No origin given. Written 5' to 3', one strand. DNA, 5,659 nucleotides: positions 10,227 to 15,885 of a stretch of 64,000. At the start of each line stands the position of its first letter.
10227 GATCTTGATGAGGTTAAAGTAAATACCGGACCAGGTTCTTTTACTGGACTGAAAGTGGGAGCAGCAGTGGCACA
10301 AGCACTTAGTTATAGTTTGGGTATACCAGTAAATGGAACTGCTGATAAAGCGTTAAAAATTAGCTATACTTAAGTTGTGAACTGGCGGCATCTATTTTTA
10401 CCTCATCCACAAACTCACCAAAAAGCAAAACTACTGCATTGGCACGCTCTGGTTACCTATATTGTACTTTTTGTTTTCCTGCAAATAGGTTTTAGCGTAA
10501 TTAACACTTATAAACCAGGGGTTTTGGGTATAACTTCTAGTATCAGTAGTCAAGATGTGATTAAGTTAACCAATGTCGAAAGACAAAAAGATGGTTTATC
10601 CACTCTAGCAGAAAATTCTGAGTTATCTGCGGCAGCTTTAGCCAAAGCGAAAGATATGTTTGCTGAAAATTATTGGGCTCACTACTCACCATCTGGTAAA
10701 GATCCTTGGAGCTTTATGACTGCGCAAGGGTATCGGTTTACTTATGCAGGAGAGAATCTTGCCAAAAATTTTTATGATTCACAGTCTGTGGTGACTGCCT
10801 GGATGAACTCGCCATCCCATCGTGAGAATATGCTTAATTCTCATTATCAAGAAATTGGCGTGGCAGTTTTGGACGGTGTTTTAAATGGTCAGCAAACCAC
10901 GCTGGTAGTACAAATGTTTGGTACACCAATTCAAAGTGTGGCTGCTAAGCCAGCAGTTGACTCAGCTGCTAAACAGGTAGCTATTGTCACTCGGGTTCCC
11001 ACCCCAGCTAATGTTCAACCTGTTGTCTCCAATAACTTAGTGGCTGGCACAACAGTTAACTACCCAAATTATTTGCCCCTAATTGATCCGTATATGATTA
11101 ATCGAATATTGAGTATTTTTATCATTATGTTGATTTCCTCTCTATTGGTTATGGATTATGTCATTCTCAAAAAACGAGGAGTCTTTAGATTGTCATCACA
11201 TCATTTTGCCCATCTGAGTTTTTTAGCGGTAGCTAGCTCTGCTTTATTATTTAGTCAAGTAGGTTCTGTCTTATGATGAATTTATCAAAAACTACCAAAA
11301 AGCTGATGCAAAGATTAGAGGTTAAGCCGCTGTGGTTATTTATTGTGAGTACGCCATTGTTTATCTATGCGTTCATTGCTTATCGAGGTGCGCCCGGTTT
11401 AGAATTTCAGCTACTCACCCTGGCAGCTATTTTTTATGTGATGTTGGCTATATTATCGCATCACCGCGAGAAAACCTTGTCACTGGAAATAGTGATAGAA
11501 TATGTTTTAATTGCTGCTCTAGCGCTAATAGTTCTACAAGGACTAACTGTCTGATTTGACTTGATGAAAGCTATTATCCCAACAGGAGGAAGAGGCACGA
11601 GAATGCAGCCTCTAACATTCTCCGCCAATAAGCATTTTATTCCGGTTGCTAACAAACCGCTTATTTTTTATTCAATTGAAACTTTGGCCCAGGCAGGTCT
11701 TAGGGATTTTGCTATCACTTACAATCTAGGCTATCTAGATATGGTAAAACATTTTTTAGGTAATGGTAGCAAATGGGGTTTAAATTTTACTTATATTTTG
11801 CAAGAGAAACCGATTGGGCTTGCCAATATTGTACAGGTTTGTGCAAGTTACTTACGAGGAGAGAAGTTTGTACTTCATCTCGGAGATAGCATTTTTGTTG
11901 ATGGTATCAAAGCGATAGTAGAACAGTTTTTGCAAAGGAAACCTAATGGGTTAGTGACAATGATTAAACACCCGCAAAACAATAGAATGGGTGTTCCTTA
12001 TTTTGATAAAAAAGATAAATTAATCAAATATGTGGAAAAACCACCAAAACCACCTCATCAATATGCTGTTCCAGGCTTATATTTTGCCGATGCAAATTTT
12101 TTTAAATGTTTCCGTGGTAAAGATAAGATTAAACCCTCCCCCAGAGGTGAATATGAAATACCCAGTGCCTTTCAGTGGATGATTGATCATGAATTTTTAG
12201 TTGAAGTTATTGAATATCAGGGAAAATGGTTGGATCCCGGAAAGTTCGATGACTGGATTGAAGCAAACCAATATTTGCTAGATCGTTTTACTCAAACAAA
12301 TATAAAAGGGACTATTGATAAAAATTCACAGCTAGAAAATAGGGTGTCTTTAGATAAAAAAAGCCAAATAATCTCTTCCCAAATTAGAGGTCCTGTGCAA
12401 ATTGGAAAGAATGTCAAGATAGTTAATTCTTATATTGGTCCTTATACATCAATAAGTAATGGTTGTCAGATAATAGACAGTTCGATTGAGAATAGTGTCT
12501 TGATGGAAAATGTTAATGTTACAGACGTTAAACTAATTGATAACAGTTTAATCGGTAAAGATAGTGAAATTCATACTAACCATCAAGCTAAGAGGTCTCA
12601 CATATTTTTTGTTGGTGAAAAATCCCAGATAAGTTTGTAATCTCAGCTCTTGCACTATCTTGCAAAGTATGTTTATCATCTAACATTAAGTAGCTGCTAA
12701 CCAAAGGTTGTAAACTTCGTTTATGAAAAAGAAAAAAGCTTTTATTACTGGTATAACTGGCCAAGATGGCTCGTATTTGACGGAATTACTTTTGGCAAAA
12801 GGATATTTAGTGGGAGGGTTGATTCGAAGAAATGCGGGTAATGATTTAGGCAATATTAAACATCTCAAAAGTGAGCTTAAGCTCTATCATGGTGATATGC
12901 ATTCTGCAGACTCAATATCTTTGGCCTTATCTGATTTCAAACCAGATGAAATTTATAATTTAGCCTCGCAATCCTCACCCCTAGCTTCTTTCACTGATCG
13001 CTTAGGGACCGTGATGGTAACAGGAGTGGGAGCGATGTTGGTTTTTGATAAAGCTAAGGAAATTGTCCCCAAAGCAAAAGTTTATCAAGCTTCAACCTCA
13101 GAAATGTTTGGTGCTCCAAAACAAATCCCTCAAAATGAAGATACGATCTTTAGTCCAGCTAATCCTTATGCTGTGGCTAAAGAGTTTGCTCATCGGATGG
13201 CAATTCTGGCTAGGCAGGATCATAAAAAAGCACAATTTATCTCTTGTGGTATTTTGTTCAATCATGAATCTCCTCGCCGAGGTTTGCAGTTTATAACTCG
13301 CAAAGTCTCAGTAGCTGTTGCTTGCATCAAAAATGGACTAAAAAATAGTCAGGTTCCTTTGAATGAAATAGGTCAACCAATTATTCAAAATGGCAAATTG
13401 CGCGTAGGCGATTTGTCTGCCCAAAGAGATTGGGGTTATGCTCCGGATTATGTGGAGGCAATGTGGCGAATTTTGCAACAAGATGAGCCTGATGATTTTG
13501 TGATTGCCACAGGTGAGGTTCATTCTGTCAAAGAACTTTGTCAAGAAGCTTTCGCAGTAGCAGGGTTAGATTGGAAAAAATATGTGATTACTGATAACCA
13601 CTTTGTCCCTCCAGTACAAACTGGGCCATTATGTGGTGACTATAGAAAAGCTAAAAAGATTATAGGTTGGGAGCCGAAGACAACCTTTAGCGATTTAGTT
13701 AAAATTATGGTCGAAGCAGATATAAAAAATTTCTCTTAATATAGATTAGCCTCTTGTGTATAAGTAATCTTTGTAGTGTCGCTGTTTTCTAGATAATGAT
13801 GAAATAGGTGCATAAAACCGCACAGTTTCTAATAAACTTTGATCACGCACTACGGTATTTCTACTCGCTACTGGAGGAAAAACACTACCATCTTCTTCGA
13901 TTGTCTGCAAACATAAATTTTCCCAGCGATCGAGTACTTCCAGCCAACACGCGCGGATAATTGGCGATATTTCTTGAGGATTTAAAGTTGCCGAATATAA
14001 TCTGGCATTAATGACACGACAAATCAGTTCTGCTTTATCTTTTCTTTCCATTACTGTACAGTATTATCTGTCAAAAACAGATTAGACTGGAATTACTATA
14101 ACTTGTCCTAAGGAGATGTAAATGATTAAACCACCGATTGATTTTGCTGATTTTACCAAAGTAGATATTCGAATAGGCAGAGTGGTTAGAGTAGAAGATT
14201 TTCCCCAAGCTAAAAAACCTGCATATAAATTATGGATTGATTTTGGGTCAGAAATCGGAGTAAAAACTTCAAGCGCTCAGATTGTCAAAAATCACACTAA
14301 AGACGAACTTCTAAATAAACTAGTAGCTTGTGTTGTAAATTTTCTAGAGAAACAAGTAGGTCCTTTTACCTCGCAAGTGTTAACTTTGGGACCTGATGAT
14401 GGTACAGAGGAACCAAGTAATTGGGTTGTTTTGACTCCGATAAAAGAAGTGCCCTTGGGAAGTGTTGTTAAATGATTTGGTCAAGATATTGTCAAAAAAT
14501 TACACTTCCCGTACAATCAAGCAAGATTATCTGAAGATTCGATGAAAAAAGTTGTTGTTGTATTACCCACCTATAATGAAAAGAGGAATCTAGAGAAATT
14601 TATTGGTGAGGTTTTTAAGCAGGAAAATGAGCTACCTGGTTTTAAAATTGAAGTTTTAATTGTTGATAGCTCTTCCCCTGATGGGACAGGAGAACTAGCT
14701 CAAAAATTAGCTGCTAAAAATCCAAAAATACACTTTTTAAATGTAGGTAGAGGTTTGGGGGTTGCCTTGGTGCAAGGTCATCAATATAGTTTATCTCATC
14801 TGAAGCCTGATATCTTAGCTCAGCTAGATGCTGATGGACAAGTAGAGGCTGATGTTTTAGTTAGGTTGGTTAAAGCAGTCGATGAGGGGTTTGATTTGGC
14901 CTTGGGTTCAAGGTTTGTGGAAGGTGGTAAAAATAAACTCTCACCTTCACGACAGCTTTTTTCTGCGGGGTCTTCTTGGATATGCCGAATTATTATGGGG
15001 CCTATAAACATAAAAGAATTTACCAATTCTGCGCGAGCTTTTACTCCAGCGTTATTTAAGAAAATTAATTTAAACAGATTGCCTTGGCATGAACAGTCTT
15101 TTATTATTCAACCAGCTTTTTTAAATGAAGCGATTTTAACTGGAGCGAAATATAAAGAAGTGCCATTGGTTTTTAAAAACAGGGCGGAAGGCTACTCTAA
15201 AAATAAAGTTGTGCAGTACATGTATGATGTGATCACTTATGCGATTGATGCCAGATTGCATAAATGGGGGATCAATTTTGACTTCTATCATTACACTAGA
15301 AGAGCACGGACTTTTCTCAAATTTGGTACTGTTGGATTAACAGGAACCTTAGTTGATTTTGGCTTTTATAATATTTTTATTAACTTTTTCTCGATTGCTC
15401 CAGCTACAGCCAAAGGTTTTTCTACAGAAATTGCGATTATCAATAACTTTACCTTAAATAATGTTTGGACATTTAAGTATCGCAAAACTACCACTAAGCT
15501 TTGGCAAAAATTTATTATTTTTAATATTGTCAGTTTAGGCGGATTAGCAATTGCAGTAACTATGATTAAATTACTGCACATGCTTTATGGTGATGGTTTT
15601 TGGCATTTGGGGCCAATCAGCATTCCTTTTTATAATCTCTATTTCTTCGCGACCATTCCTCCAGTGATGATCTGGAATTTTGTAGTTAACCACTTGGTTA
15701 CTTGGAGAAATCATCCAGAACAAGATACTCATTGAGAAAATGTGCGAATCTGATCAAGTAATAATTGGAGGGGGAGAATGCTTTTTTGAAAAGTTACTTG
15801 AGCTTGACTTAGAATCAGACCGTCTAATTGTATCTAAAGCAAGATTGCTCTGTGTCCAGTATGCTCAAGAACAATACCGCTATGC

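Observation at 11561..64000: A 52-kb glycosylation island with about 15 GT-A/GT-B glycosyltransferases, a flippase and at least 20 polytopic GT-C-like membrane proteins from five families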

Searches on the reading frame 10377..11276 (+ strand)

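Call 8: search_protein_families(library=pfam, proteins=[window:10377-11276:+], max_evalue=0.01)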
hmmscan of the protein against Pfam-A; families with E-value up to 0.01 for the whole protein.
window:10377-11276:+ (299 aa): 1 family
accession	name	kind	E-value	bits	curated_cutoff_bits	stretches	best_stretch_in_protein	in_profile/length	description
PF00188.32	CAP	-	1.5e-18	68.2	21.1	1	64-166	3-104/117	Cysteine-rich secretory protein family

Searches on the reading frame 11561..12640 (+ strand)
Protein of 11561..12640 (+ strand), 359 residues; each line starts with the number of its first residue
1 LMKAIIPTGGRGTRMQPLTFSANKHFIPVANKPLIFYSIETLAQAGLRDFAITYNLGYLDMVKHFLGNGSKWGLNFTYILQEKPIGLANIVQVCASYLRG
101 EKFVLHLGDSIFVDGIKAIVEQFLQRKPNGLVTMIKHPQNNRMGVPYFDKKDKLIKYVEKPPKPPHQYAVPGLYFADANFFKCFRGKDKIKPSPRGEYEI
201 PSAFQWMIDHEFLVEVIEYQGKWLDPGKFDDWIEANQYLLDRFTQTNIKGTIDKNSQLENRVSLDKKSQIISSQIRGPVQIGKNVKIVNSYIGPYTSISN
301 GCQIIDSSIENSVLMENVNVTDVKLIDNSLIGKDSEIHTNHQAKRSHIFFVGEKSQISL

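Call 4: search_protein_families(library=pfam, proteins=[window:11561-12640:+], max_evalue=0.01)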
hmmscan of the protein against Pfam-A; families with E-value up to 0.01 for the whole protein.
window:11561-12640:+ (359 aa): 6 families
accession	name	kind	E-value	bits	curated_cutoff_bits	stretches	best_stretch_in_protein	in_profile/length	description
PF00483.29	NTP_transferase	-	3.9e-37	128.6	21.2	1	3-240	1-243/245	Nucleotidyl transferase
PF25084.1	LbH_EIF2B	-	2.9e-10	40.5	54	1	248-316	14-82/105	EIF2B subunit epsilon LbH domain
PF24894.1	Hexapep_GlmU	-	3.3e-07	30.8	23.3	1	297-345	20-68/104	GlmU-like, C-terminal hexapeptide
PF12804.13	NTP_transf_3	-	1e-05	26.2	27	1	4-125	1-109/160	MobA-like NTP transferase domain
PF00132.30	Hexapep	-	2.3e-05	24.3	27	0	272-288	13-29/36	Bacterial transferase hexapeptide (six repeats)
PF07959.18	Fucose_pyrophosphorylase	-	0.00094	18.7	34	1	255-325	273-340/418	Fucose pyrophosphorylase domain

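Call 64: search_protein_families(library=ncbifam, proteins=[window:11561-12640:+], max_evalue=1e-8)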
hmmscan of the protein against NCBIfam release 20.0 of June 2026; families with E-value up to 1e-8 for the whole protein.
window:11561-12640:+ (359 aa): 16 families
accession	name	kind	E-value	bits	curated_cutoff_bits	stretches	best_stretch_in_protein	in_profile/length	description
TIGR01208.1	rmlA_long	equivalog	8.7e-103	343.9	320.25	1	3-359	1-353/353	glucose-1-phosphate thymidylyltransferase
TIGR03992.1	Arch_glmU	subfamily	8.2e-60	202.7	292.1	1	2-337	1-327/393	bifunctional sugar-1-phosphate nucleotidylyltransferase/acetyltransferase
NF041173.1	Sug_nt_acttase_Thmprot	equivalog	8.9e-47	159.9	600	1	2-336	1-326/405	bifunctional sugar-1-phosphate nucleotidylyltransferase/acetyltransferase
TIGR01207.1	rmlA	equivalog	7.3e-45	153.3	360.65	1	3-239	1-236/286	glucose-1-phosphate thymidylyltransferase RfbA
NF012024.0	PRK15480.1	equivalog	8.3e-38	130.2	588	1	2-239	4-240/292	glucose-1-phosphate thymidylyltransferase RfbA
NF041313.1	UDPGP_AglF_Halo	equivalog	1.6e-33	116.1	400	1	2-237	1-232/234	UTP--glucose-1-phosphate uridylyltransferase AglF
NF052502.1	man1P_GTase_Rv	exception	4.4e-27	94.9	440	1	3-340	2-327/352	mannose-1-phosphate guanylyltransferase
NF045761.1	NAMPUrTaseMurU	equivalog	4.8e-20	72.4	250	1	2-192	1-189/226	N-acetylmuramate alpha-1-phosphate uridylyltransferase MurU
TIGR01099.1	galU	equivalog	3e-19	69.6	326.8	1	2-55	2-55/261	UTP--glucose-1-phosphate uridylyltransferase GalU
NF003670.0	PRK05293.1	equivalog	1.4e-17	63.7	470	1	3-346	6-344/382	glucose-1-phosphate adenylyltransferase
TIGR02091.1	glgC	equivalog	6.5e-14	51.8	424.9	1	101-341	114-360/364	glucose-1-phosphate adenylyltransferase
TIGR01173.1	glmU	equivalog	2.8e-10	39.6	366.85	1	3-337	2-323/452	bifunctional UDP-N-acetylglucosamine diphosphorylase/glucosamine-1-phosphate N-acetyltransferase GlmU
NF049965.1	GlMnHpPGnyltfHddC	equivalog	1.2e-09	38.1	300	1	2-190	1-181/221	D-glycero-D-manno-heptose 1-phosphate guanosyltransferase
NF002023.0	PRK00844.1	subfamily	2.1e-09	36.7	458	0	297-345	318-366/408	glucose-1-phosphate adenylyltransferase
NF001947.0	PRK00725.1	subfamily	3e-09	36.2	470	0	103-346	132-379/426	glucose-1-phosphate adenylyltransferase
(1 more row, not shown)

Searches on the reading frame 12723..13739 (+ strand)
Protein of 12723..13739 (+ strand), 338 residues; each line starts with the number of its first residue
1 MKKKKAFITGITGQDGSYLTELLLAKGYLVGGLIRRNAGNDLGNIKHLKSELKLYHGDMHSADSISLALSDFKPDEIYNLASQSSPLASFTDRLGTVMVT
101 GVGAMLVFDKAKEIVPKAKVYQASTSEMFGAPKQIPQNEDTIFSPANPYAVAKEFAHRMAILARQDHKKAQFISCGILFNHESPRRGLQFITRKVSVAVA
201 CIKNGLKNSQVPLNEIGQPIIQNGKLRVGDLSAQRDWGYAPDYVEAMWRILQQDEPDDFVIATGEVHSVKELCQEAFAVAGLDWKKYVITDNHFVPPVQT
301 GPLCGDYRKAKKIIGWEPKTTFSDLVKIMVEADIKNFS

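Call 4: search_protein_families(library=pfam, proteins=[window:12723-13739:+], max_evalue=0.01)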
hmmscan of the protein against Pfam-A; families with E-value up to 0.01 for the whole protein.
window:12723-13739:+ (338 aa): 3 families
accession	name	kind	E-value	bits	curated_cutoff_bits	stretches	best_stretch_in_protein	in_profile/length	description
PF16363.11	GDP_Man_Dehyd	-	4.2e-92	309.6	27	1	7-329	1-332/332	GDP-mannose 4,6 dehydratase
PF01370.27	Epimerase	-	2.8e-48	164.9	20.9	1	7-262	2-240/240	NAD dependent epimerase/dehydratase family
PF04321.23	RmlD_sub_bind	-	0.00051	19.6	27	1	6-162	3-137/287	RmlD substrate binding domain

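Call 64: search_protein_families(library=ncbifam, proteins=[window:12723-13739:+], max_evalue=1e-8)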
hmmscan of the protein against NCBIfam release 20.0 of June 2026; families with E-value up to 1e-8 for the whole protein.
window:12723-13739:+ (338 aa): 5 families
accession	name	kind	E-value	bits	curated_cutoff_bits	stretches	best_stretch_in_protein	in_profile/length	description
TIGR01472.1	gmd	equivalog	5.5e-89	298.7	415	1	4-336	1-341/342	GDP-mannose 4,6-dehydratase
TIGR04180.1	EDH_00030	hypoth_equivalog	3.5e-21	75.6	475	1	7-320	2-296/297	NAD-dependent 4,6-dehydratase LegB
TIGR02622.1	CDP_4_6_dhtase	equivalog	9.4e-14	51.3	278.45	1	2-118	3-122/352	CDP-glucose 4,6-dehydratase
TIGR01179.1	galE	equivalog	2e-11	43.3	262.3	0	7-160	3-156/332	UDP-glucose 4-epimerase GalE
TIGR01181.1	dTDP_gluc_dehyt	equivalog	5.9e-11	42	365.1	0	40-158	38-160/321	dTDP-glucose 4,6-dehydratase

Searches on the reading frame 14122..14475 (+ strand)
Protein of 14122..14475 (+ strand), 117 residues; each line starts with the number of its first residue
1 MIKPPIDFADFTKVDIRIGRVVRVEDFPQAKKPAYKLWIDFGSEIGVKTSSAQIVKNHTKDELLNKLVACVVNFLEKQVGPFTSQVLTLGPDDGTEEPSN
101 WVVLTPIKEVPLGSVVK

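Call 4: search_protein_families(library=pfam, proteins=[window:14122-14475:+], max_evalue=0.01)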
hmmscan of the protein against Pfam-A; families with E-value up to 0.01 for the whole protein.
window:14122-14475:+ (117 aa): 1 family
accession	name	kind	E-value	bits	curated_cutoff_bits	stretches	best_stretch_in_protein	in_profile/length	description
PF01588.26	tRNA_bind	-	6.3e-12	45.9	27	1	16-114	1-95/96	Putative tRNA binding domain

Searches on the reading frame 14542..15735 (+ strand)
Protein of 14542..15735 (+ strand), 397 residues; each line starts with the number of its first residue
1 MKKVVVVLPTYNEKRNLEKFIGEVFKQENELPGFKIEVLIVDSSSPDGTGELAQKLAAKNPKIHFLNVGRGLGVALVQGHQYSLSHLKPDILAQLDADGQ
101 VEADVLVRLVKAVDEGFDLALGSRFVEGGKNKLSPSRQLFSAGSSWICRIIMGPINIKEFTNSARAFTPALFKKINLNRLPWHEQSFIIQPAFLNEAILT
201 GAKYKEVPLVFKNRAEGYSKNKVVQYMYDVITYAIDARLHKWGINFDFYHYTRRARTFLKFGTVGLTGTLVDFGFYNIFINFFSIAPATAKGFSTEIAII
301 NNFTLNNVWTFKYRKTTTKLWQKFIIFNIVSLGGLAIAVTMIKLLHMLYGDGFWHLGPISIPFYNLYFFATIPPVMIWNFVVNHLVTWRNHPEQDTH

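Call 4: search_protein_families(library=pfam, proteins=[window:14542-15735:+], max_evalue=0.01)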
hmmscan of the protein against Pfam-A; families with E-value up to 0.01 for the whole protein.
window:14542-15735:+ (397 aa): 3 families
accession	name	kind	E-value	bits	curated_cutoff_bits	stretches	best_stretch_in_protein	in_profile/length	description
PF00535.33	Glycos_transf_2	-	1.3e-22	80.9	23.3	1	6-146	2-132/168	Glycosyl transferase family 2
PF04138.20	GtrA_DPMS_TM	-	2.9e-20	73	26.1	1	260-388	1-117/117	GtrA/DPMS, transmembrane domain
PF13641.12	Glyco_tranf_2_3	-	0.00036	21.1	27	1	4-136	3-135/230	Glycosyltransferase like family 2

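Call 52: search_protein_families(library=ncbifam, proteins=[window:14542-15735:+], max_evalue=0.00001)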
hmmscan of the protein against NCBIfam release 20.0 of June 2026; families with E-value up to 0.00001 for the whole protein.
window:14542-15735:+ (397 aa): 13 families
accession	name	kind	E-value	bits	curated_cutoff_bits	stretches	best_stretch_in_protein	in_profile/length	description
TIGR04182.1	glyco_TIGR04182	equivalog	3.6e-13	49.5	325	1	3-219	1-198/293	S-layer glycoprotein N-glycosyltransferase AglJ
NF007986.1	PRK10714.1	equivalog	8.6e-13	48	529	1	1-235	5-227/316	undecaprenyl-phosphate 4-deoxy-4-formamido-L-arabinose transferase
NF047588.1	GlcsyltransPgfSStrep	equivalog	4.5e-12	45.8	500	1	3-134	2-131/308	glycosyltransferase PgfS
TIGR03937.1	PgaC_IcaA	equivalog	6.2e-10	38.6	422.3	1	2-115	45-152/407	poly-beta-1,6-N-acetyl-D-glucosamine synthase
NF045692.1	OglycostaseCruG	equivalog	6.9e-10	38.4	600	1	2-126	41-167/386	2'-O-glycosyltransferase CruG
NF058614.1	PPMAGASynPpgS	equivalog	1.2e-09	38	370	1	4-135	2-125/226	polyprenyl-phospho-N-acetylgalactosaminyl synthase PpgS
NF050050.1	ProtGlycPglI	equivalog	6.7e-09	35.5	500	1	2-127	2-122/306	GalNAc(5)-diNAcBac-PP-undecaprenol beta-1,3-glucosyltransferase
TIGR04283.1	glyco_like_mftF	equivalog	2e-07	30.8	182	1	6-113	3-97/221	TIGR04283 family arsenosugar biosynthesis glycosyltransferase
NF041391.1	DPhHxTase_Halo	equivalog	3.1e-07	29.6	375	1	10-215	3-187/213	dolichyl-phosphate hexose transferase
NF047683.1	TeichurnBiosyTuaG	equivalog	7.9e-07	29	400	1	3-111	7-109/252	teichuronic acid biosynthesis protein TuaG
NF010496.0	PRK13915.1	equivalog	2.4e-06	26.8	262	1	2-98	31-126/307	glucosyl-3-phosphoglycerate synthase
NF007482.0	PRK10073.1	equivalog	2.7e-06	26.6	423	1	2-120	6-118/334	glycosyltransferase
TIGR03469.1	HpnB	hypoth_equivalog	3e-06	26.5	379.25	1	3-114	45-161/386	hopene-associated glycosyltransferase HpnB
